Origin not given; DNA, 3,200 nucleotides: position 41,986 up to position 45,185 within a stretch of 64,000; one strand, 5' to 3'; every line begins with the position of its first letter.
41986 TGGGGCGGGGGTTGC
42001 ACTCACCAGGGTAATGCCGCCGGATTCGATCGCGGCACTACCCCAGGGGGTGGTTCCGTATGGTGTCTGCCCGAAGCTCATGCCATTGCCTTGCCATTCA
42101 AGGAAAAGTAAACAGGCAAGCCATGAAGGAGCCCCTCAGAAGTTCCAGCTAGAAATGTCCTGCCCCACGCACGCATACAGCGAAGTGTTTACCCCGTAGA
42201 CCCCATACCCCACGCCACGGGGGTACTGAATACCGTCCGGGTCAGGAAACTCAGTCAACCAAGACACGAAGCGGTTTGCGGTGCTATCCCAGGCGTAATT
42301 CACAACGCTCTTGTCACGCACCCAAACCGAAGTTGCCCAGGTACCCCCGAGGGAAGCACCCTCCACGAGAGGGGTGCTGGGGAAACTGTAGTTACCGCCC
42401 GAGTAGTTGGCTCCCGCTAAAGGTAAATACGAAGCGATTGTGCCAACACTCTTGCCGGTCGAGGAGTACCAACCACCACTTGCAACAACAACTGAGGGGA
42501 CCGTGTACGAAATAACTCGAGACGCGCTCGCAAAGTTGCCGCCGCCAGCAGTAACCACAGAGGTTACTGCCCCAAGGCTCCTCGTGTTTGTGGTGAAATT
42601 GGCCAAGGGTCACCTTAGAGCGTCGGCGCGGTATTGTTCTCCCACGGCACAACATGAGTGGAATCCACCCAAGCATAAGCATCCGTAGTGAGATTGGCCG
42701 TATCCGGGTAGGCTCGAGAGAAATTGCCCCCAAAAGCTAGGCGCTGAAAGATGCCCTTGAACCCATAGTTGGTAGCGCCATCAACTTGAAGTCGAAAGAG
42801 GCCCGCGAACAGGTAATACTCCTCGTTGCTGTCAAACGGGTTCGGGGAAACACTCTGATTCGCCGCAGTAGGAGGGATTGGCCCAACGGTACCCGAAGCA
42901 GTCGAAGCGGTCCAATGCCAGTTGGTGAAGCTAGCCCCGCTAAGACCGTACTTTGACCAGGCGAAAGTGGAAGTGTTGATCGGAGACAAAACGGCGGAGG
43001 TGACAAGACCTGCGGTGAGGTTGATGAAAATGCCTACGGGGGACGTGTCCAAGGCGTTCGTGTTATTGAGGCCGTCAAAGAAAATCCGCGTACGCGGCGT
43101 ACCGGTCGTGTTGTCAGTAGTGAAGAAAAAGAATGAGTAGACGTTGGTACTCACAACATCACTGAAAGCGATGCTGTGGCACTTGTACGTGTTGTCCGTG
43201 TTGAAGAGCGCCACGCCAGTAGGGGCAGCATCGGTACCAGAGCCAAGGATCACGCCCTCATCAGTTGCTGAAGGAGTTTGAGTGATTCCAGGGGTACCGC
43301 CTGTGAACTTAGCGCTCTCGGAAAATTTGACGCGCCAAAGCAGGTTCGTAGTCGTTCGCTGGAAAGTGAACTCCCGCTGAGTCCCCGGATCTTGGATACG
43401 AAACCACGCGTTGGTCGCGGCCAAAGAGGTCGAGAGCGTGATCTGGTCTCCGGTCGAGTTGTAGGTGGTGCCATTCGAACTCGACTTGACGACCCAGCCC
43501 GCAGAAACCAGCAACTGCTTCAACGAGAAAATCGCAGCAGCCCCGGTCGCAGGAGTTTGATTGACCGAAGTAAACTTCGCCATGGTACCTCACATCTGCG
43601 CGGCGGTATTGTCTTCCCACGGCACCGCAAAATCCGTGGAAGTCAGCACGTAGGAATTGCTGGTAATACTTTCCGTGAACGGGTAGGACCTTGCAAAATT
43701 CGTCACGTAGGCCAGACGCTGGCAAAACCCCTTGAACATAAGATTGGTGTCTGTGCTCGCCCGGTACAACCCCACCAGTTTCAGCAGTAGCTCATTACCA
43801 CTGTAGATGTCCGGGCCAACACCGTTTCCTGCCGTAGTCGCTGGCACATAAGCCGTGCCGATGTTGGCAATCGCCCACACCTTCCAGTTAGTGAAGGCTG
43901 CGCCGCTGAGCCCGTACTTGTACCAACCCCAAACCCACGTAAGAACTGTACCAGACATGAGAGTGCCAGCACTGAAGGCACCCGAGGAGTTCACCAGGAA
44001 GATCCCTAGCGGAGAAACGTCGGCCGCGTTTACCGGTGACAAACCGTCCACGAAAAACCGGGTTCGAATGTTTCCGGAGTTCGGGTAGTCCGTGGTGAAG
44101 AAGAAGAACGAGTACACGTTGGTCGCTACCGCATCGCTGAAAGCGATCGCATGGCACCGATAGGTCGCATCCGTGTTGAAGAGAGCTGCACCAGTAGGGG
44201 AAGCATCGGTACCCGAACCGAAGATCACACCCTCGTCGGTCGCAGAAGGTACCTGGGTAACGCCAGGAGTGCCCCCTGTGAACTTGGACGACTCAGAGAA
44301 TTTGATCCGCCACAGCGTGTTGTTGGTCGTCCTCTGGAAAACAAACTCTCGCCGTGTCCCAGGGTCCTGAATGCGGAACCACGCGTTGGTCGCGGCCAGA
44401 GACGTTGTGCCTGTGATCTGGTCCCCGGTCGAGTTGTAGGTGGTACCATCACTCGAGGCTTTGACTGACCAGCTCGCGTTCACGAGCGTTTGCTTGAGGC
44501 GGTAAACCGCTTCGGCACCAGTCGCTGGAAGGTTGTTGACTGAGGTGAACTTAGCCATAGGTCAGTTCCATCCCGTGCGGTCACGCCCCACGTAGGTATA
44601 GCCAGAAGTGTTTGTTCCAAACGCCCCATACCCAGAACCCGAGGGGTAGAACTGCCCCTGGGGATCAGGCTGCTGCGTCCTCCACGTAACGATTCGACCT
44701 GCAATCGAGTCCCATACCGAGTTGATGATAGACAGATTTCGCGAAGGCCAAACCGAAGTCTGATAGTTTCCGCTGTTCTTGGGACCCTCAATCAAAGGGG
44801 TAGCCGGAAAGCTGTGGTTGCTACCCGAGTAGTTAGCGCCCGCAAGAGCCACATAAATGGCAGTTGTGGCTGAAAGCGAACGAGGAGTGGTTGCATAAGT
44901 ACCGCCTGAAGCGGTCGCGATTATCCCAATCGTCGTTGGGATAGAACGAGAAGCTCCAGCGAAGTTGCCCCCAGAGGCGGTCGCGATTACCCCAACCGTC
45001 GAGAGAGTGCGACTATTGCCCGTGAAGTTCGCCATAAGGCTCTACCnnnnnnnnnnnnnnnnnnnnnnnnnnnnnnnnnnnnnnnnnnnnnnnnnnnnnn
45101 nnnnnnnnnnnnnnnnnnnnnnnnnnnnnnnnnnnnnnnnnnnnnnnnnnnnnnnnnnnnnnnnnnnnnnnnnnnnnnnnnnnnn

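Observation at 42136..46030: Fibre (B) plus small downstream protein (A) pairs look like fibre plus assembly-chaperone modules, duplicated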

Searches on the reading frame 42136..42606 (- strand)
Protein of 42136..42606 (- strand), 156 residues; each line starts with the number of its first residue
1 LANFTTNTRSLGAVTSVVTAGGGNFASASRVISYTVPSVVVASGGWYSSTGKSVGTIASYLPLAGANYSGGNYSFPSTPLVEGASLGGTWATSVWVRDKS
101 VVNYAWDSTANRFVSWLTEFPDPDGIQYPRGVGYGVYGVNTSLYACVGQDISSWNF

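Call 4: search_protein_families(library=pfam, proteins=[window:42136-42606:-], max_evalue=1)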
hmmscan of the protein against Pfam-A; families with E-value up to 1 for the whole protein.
window:42136-42606:- (156 aa): 0 families

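Call 5: search_protein_families(library=phrogs, proteins=[window:42136-42606:-], max_evalue=1)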
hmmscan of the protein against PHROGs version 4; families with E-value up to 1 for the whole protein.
window:42136-42606:- (156 aa): 0 families

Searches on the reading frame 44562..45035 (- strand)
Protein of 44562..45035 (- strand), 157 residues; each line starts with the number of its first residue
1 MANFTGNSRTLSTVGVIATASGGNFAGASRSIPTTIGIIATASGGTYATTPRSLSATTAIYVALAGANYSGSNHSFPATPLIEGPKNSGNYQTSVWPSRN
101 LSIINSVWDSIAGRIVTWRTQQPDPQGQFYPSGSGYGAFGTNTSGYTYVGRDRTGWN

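Call 4: search_protein_families(library=pfam, proteins=[window:44562-45035:-], max_evalue=1)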
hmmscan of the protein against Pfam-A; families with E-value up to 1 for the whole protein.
window:44562-45035:- (157 aa): 1 family
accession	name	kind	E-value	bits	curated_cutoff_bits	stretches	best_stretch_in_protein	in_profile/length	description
PF08436.17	DXP_redisom_C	-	0.19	12.3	26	0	38-62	26-50/84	1-deoxy-D-xylulose 5-phosphate reductoisomerase C-terminal domain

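Call 5: search_protein_families(library=phrogs, proteins=[window:44562-45035:-], max_evalue=1)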
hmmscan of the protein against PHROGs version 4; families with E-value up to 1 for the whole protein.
window:44562-45035:- (157 aa): 0 families

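Call 12: find_homologous_proteins(query=window:44562-45035:-)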
Query window:44562-45035:- (157 aa): 1 proteins with E <= 0.001 among 149 candidates.
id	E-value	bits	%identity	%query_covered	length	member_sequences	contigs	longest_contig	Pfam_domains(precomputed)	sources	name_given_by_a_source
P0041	2.3e-95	335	100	100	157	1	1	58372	-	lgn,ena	-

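Call 53: find_homologous_proteins(query=A5, max_evalue=0.01)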
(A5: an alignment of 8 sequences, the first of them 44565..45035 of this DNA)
Query A5 (8 sequences) (157 aa, profile of the alignment): 17 proteins with E <= 0.01 among 2988 candidates.
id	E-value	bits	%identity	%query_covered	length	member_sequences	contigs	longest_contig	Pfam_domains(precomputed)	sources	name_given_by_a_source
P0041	8.5e-25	105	100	100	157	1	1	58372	-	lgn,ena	-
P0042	1.0e-21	95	33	28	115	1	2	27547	-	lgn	-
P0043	6.5e-21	93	55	7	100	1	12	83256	-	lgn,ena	-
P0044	5.8e-18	83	43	16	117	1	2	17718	-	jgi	jgi:hypothetical protein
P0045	4.3e-15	74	48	14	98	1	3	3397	-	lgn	-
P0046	9.3e-14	70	27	23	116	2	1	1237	-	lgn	-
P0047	3.6e-13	68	64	7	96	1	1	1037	-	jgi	-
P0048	1.5e-12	66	48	15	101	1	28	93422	-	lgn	-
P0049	8.9e-12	63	62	8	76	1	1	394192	-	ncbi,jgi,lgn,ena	jgi:hypothetical protein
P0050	4.1e-9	55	47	10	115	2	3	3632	-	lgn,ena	-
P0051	1.5e-8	53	52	14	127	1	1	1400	-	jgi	jgi:hypothetical protein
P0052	3.6e-8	52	-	-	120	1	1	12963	-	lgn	-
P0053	4.5e-8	51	67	6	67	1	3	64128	-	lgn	-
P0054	8.1e-8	50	44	11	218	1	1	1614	-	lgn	-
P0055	6.5e-7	48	-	-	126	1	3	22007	-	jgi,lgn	-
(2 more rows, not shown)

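Call 59: search_protein_families(library=pfam, proteins=[P0043, P0042], max_evalue=0.1)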
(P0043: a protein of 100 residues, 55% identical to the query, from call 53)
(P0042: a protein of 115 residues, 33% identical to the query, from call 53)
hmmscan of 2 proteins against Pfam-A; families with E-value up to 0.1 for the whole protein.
P0043 (100 aa): 0 families

P0042 (115 aa): 0 families

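Call 60: search_protein_families(library=phrogs, proteins=[P0043, P0042], max_evalue=0.1)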
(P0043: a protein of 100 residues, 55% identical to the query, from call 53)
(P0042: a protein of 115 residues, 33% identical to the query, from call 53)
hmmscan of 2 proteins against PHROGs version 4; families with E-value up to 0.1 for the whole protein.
P0043 (100 aa): 0 families

P0042 (115 aa): 0 families

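Call 61: search_protein_representatives(alignment_id=A2)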
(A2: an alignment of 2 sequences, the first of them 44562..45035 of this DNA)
Query: 2 sequences, 158 profile positions. Proteins with E-value up to 0.001 (for the whole library): 33; up to 1e-10: 4; up to 1e-30: 2. The best 33 are listed.
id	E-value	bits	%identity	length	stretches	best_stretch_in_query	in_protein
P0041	1.2e-87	308.5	-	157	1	1-157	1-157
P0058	4.0e-86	303.5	-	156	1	1-158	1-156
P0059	3.9e-17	79.2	-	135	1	44-154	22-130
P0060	6.6e-11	59.0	-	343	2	105-151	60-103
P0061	2.4e-08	50.7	-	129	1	43-151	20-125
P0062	4.1e-08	49.9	-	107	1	100-151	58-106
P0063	1.6e-07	48.0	-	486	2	100-151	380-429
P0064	1.8e-07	47.8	-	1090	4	101-148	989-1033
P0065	2.6e-07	47.3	-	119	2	100-148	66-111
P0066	5.4e-07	46.3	-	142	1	34-148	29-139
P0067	9.2e-07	45.5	-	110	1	101-151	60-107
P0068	2.4e-06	44.2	-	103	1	102-151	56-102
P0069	7.2e-06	42.6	-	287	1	102-151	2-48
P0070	9.1e-06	42.3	-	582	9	96-145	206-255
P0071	9.8e-06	42.2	-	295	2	104-149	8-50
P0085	5.6e-04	36.5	-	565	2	105-148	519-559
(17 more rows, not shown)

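Call 64: predict_structure(alignment_id=A6)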
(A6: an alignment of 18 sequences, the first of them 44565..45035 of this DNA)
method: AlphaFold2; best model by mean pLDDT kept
length: 157 residues; sequences in the alignment: 18
mean_pLDDT: 36.2   pTM: 0.28
mean pLDDT of the five models: 36.2, 32.8, 31.2, 29.3, 28.8
residues with pLDDT >= 90: 0; 70-90: 0; 50-70: 10; < 50: 147
segments of 3 or more residues with pLDDT < 50: 1-104, 109-116, 123-125, 129-157
pLDDT, mean of each block of 10 residues (from residue 1): 38 33 29 34 29 33 34 32 28 31 48 49 49 41 37 33
secondary structure, 60 per line:
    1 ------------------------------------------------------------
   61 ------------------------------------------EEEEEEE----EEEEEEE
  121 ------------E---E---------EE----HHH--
elements in order: E103-109 E114-120

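Call 109: search_protein_families(library=pfam, proteins=[P0060, P0069, P0071, P0063, P0085, P0064], max_evalue=0.01)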
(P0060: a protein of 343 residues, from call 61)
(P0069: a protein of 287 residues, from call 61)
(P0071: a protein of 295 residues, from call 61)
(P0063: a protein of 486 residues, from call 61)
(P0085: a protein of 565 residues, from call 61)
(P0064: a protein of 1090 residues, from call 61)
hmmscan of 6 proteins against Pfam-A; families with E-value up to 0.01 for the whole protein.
P0060 (343 aa): 0 families

P0069 (287 aa): 1 family
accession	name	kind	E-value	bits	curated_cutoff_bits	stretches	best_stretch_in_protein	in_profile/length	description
PF13385.13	Laminin_G_3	-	2.7e-16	60.5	27.6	1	117-273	8-150/151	Concanavalin A-like lectin/glucanases superfamily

P0071 (295 aa): 0 families

P0063 (486 aa): 0 families

P0085 (565 aa): 0 families

P0064 (1090 aa): 0 families
